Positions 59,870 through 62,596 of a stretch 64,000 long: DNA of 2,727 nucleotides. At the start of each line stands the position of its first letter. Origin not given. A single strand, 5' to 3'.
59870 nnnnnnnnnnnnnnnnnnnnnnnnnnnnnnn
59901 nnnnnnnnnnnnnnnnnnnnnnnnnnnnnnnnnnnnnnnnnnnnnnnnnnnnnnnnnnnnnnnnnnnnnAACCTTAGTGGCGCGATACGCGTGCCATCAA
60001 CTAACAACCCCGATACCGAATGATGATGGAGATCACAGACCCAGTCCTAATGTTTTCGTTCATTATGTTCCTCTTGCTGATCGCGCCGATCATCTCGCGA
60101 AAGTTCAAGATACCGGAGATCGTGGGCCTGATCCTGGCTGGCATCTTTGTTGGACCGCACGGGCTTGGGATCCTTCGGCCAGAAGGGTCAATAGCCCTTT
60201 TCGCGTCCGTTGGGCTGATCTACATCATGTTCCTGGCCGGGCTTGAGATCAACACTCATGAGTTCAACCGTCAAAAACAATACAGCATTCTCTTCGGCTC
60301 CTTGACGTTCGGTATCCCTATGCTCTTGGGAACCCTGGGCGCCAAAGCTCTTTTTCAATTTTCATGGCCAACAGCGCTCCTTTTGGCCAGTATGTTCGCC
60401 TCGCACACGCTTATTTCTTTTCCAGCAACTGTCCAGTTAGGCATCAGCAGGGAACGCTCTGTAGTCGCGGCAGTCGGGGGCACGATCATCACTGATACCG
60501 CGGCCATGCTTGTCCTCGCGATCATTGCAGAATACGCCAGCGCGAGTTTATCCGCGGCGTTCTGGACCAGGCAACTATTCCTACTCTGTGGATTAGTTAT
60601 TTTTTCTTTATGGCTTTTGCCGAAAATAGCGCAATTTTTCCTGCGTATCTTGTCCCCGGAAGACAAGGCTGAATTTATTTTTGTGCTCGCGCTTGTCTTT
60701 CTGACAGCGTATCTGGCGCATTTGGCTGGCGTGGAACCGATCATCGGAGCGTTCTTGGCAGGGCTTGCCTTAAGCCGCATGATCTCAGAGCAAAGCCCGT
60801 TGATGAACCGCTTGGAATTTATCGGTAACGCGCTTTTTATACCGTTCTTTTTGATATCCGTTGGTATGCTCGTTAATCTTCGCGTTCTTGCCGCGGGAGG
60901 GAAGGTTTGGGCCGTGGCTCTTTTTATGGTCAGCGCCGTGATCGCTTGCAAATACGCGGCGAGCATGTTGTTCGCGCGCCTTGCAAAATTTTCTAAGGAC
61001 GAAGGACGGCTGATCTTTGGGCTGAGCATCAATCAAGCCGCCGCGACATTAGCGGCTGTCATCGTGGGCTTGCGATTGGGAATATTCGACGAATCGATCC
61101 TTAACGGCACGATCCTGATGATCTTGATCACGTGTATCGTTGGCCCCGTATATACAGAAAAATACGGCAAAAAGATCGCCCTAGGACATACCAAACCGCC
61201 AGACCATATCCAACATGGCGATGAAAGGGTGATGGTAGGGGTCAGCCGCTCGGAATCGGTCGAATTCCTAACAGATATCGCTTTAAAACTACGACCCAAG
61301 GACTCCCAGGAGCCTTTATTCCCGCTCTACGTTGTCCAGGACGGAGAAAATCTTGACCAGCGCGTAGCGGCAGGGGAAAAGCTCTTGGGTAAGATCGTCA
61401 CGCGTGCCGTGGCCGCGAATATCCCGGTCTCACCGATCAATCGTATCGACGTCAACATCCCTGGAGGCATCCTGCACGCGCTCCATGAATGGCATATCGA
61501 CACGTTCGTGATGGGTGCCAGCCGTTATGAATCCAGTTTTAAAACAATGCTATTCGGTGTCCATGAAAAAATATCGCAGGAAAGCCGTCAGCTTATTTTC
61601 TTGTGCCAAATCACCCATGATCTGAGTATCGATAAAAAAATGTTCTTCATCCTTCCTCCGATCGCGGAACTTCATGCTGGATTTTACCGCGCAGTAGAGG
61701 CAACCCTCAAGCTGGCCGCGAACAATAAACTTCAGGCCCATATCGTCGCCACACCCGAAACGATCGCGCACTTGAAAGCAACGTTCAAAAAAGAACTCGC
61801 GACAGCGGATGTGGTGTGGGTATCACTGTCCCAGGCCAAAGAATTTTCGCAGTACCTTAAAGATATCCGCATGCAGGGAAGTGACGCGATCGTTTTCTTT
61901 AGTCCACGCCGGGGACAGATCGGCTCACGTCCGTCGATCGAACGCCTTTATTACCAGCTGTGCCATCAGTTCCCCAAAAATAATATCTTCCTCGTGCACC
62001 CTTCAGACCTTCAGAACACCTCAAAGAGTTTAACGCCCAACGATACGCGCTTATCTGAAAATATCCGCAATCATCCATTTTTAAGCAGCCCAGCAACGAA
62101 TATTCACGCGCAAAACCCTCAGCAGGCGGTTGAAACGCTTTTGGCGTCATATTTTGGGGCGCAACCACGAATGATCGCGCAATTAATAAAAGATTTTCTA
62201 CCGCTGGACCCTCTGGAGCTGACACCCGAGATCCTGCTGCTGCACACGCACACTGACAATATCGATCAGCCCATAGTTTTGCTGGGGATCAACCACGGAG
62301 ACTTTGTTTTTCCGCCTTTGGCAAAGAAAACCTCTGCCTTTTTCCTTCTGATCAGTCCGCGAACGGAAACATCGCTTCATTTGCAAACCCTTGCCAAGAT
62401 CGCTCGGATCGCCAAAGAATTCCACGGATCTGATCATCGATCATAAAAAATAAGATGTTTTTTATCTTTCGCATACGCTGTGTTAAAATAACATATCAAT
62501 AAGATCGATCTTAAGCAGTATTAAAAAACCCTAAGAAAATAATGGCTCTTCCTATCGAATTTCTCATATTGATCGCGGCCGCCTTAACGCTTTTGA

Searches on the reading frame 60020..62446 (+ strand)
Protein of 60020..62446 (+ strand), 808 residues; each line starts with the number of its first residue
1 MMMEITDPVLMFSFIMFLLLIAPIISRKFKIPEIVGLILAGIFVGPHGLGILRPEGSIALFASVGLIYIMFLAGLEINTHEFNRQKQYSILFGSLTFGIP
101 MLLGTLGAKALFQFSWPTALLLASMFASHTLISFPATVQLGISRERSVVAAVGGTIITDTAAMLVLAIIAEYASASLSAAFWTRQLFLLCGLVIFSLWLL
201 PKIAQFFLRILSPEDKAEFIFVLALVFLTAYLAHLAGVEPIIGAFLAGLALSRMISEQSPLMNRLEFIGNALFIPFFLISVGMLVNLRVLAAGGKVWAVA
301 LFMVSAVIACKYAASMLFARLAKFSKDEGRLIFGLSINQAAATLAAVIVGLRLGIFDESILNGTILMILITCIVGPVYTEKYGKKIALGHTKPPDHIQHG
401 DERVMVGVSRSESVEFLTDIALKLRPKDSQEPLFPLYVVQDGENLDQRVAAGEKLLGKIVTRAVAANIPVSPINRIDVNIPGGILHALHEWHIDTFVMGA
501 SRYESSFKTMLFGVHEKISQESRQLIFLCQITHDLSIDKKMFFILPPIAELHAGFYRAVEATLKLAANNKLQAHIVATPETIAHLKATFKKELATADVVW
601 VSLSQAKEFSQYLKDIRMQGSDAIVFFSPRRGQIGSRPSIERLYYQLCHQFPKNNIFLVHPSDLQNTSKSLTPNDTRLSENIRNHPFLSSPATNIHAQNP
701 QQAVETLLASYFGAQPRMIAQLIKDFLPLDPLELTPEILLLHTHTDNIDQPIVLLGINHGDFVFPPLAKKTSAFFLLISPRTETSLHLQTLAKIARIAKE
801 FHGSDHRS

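Call 18: search_protein_families(library=pfam, proteins=[window:60020-62446:+], max_evalue=0.00001)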
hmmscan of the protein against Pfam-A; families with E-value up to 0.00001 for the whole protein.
window:60020-62446:+ (808 aa): 1 family
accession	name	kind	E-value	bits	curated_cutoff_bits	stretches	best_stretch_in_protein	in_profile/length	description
PF00999.27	Na_H_Exchanger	-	2.2e-56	191.8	26.2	1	17-377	2-367/375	Sodium/hydrogen exchanger, transmembrane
